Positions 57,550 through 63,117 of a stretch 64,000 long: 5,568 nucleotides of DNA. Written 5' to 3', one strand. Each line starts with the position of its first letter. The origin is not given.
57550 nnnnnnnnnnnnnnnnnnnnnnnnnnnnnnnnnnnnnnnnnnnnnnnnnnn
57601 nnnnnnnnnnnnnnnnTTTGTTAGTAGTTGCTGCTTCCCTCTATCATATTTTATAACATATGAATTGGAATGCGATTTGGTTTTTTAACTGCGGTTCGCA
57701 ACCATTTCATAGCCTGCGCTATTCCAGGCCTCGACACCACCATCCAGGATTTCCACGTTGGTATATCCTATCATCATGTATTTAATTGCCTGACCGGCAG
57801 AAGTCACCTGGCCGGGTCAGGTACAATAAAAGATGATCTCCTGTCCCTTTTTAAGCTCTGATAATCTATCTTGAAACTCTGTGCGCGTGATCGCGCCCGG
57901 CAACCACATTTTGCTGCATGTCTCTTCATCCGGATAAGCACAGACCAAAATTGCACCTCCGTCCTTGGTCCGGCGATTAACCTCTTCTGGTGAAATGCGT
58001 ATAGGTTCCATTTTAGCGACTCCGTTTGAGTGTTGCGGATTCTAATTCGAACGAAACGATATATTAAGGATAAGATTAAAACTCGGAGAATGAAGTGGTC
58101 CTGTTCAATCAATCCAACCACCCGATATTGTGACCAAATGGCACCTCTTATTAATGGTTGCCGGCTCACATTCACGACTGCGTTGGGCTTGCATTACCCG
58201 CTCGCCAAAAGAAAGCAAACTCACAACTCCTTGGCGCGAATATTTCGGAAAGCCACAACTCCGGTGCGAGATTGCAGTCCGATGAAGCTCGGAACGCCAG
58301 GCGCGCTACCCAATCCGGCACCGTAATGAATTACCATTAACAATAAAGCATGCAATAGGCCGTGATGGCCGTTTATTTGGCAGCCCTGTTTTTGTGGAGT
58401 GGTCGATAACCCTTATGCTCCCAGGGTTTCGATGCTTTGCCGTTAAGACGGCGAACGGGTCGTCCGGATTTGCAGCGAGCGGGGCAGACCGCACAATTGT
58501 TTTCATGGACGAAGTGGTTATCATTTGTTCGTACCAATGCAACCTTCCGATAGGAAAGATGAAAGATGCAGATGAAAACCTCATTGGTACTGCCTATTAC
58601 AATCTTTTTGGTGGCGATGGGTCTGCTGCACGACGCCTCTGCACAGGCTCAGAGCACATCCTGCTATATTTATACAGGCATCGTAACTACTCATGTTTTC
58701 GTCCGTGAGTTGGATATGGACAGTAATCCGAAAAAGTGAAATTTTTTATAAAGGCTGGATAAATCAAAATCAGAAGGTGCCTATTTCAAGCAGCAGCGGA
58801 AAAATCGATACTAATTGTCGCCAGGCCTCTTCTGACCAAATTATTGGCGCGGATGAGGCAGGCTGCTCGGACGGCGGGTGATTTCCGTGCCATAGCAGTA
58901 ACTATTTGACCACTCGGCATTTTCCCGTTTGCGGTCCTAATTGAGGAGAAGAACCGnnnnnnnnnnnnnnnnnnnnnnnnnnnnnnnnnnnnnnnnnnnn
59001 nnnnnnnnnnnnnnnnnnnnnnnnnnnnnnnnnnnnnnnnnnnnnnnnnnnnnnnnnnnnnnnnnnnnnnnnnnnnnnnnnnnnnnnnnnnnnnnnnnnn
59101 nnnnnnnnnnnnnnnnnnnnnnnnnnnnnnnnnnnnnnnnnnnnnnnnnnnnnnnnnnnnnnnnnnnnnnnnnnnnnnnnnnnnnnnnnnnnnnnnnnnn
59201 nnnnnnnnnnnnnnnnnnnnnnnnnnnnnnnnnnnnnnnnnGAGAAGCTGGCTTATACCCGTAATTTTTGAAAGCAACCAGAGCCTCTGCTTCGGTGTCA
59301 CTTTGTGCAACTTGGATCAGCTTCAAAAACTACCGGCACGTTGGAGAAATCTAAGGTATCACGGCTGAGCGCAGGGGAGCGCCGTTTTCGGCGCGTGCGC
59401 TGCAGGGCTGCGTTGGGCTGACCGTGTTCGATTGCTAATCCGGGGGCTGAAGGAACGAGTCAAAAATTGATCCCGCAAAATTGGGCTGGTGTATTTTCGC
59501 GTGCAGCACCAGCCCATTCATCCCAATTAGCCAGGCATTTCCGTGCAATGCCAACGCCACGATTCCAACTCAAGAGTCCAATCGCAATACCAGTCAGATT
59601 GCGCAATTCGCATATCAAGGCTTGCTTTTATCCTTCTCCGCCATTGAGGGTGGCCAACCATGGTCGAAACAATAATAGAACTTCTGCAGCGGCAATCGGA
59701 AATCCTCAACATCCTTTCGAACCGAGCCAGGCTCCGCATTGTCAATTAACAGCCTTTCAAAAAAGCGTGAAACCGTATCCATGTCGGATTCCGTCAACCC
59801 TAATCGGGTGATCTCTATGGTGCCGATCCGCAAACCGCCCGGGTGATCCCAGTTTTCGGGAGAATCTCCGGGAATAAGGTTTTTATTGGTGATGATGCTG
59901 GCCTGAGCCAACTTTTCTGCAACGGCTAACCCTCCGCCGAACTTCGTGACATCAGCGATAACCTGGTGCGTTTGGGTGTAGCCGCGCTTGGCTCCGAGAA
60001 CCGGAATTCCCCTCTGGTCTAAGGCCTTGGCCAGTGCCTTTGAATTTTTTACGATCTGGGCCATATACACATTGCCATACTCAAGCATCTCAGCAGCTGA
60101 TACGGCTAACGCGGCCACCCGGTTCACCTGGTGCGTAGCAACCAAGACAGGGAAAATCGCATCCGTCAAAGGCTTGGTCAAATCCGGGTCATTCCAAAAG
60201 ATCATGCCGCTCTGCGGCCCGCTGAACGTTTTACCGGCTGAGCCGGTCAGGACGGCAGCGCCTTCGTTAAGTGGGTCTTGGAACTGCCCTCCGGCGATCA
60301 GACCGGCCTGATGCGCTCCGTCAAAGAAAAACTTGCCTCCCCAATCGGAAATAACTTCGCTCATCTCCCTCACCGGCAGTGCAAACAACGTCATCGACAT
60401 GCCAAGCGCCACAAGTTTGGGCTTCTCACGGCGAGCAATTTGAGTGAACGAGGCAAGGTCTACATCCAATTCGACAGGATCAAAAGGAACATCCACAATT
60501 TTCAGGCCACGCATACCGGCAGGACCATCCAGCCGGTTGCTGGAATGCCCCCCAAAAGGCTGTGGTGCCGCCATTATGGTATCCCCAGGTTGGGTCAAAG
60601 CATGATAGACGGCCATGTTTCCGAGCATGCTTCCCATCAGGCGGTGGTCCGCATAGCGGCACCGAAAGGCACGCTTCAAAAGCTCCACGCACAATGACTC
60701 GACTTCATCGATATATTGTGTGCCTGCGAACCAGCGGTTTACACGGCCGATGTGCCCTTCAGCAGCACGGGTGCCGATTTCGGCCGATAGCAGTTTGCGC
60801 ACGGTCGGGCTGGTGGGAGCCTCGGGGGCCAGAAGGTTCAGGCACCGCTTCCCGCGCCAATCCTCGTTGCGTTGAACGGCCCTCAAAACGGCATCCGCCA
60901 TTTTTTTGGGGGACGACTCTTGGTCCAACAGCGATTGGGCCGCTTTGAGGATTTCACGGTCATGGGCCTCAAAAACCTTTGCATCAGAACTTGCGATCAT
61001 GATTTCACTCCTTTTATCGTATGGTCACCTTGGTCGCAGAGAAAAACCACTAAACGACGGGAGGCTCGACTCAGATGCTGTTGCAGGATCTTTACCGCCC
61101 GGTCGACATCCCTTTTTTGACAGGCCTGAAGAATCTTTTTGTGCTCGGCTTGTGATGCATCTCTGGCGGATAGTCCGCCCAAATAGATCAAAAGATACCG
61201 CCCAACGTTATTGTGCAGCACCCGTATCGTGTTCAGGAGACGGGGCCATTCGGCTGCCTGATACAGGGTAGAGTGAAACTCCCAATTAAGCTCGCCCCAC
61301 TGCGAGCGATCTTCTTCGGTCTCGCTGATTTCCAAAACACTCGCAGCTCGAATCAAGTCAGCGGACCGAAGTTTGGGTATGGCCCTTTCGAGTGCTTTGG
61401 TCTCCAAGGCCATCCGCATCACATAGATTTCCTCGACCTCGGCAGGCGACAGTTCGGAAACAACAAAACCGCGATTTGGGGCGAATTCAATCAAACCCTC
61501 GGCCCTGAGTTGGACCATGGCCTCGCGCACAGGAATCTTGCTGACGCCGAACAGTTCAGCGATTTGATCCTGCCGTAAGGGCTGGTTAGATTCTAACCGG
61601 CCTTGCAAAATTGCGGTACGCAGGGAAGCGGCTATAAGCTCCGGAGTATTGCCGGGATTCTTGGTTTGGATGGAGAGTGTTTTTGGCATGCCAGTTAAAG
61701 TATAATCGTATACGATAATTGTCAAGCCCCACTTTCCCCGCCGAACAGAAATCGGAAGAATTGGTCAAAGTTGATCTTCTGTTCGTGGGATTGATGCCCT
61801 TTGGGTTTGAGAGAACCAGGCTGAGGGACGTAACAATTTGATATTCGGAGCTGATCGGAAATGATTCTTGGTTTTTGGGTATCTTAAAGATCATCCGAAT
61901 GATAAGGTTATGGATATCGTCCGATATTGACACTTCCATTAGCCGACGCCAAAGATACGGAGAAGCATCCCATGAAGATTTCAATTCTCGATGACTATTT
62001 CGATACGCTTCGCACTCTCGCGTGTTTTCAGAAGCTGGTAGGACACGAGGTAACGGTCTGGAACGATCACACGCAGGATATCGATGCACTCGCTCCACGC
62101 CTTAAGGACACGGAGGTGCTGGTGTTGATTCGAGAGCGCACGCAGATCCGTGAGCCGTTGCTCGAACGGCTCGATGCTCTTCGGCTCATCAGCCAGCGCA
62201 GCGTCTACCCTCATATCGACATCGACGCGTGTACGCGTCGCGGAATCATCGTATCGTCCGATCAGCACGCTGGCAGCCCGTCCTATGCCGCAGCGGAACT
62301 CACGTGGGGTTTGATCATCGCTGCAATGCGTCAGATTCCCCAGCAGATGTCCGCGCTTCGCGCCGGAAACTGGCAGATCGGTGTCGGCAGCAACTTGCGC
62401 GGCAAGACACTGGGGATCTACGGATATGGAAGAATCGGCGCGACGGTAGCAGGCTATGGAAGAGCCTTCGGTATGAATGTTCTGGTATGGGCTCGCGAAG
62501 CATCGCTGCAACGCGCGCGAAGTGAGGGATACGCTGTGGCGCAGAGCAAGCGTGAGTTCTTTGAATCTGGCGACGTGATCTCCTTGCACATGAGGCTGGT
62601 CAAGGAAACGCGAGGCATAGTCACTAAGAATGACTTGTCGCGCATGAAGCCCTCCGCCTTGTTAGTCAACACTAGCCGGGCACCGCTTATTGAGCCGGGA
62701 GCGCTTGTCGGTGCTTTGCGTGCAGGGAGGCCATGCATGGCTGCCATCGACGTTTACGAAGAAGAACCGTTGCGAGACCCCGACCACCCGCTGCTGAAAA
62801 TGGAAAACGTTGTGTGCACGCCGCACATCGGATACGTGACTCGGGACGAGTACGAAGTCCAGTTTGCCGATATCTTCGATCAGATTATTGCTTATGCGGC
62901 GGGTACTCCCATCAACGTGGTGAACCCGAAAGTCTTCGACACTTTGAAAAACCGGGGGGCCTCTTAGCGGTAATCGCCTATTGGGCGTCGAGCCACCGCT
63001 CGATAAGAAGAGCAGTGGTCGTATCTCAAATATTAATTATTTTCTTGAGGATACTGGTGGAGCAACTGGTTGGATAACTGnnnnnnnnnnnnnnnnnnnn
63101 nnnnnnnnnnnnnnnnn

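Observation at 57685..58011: Rhodanese-domain selenoprotein with UGA embedded in a long hairpin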

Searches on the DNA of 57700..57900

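Call 86: search_rna_families(source=window, start=57700, end=57900, threshold=evalue, max_evalue=10)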
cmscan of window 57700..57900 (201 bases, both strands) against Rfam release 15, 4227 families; matches with E-value up to 10: 2.
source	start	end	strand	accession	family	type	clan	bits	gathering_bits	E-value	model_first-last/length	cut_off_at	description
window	57776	57866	+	RF01661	ceN92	Gene; snRNA; snoRNA; HACA-box;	-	16.3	50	3.4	1-126/126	no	Caenorhabditis snoRNA ceN92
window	57758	57854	+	RF02449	ncr1015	Gene; sRNA;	-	16.1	60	6.9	1-121/121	no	Bacillus sRNA ncr1015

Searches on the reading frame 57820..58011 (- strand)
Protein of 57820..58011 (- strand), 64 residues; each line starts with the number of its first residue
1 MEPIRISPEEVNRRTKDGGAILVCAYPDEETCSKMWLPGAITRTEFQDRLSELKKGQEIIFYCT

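Call 27: search_protein_families(library=ncbifam, proteins=[window:57820-58011:-], max_evalue=0.01)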
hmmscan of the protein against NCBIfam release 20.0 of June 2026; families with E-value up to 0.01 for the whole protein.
seq(64 aa): 0 families

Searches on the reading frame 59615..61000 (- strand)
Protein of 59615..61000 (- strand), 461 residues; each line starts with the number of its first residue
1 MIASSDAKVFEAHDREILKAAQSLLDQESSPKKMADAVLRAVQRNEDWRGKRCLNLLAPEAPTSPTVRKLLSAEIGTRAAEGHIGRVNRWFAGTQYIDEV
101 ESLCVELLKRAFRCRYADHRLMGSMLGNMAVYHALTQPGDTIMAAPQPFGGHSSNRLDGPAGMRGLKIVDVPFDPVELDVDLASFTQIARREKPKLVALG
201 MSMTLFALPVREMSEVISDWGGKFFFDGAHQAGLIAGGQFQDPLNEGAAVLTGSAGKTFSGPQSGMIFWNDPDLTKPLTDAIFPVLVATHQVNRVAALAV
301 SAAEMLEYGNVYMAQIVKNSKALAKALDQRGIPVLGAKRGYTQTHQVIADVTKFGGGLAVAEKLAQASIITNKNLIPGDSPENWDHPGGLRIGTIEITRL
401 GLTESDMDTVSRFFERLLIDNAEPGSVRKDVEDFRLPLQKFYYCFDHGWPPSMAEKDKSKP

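Call 34: search_protein_families(library=pfam, proteins=[window:59615-61000:-], max_evalue=0.00001)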
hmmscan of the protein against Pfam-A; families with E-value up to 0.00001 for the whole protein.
window:59615-61000:- (461 aa): 2 families
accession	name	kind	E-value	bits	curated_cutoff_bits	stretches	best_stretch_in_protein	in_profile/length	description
PF00464.25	SHMT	-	2.1e-49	168.6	27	1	35-413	4-398/399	Serine hydroxymethyltransferase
PF00155.27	Aminotran_1_2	-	6.2e-06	26.1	19.7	1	211-392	166-344/361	Aminotransferase class I and II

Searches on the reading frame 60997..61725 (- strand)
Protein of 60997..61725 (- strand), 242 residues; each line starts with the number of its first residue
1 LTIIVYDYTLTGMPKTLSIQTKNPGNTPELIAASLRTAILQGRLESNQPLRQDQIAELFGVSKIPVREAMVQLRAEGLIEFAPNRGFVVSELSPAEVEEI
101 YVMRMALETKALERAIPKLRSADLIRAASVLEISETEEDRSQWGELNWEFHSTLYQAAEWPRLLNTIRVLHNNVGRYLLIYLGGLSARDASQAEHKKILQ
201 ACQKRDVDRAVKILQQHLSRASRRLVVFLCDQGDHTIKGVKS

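Call 78: search_protein_families(library=pfam, proteins=[window:60997-61725:-], max_evalue=0.01)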
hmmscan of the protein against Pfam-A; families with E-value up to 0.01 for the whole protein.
window:60997-61725:- (242 aa): 6 families
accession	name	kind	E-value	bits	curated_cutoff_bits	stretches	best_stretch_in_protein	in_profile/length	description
PF07729.17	FCD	-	8.4e-26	91.3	24.3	1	99-219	1-124/125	FCD domain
PF00392.27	GntR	-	1.5e-15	57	27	1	31-89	5-64/64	Bacterial regulatory proteins, gntR family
PF13545.12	HTH_Crp_2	-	5.9e-05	23.4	27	1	45-87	18-59/70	Crp-like helix-turn-helix domain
PF07840.17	FadR_C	-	0.0034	17.7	23.6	1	128-220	54-147/164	FadR C-terminal domain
PF02082.26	Rrf2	-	0.0046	17.5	30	0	43-80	17-54/132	Iron-dependent Transcriptional regulator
PF08279.18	HTH_11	-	0.0094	16.3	25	0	38-87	4-54/55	HTH domain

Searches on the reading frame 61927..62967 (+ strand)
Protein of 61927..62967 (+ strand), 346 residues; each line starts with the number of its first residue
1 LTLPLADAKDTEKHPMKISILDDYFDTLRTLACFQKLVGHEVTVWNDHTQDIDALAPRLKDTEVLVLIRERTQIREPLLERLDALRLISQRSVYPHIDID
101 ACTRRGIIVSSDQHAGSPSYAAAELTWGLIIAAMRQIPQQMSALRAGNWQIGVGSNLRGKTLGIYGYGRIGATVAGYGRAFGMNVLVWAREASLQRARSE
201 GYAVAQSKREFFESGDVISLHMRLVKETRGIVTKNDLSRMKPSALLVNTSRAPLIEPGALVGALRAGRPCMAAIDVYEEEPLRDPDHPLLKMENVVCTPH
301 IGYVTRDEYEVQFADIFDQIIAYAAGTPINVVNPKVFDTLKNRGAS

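Call 78: search_protein_families(library=pfam, proteins=[window:61927-62967:+], max_evalue=0.01)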
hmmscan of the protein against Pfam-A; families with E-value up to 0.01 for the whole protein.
window:61927-62967:+ (346 aa): 5 families
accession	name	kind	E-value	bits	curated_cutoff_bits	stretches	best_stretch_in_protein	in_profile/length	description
PF02826.25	2-Hacid_dh_C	-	1.9e-49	167.9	25.1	1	128-302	2-178/178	D-isomer specific 2-hydroxyacid dehydrogenase, NAD binding domain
PF00389.36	2-Hacid_dh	-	1e-15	58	24.6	1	34-333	15-134/134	D-isomer specific 2-hydroxyacid dehydrogenase, catalytic domain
PF03446.21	NAD_binding_2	-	0.00039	20.9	21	1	162-250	2-93/161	NAD binding domain of 6-phosphogluconate dehydrogenase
PF07991.19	KARI_N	-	0.00072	19.6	20.6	1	157-220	2-66/165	Acetohydroxy acid isomeroreductase, NADPH-binding domain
PF00670.27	AdoHcyase_NAD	-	0.0076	16.8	27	0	157-249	21-109/162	S-adenosyl-L-homocysteine hydrolase, NAD binding domain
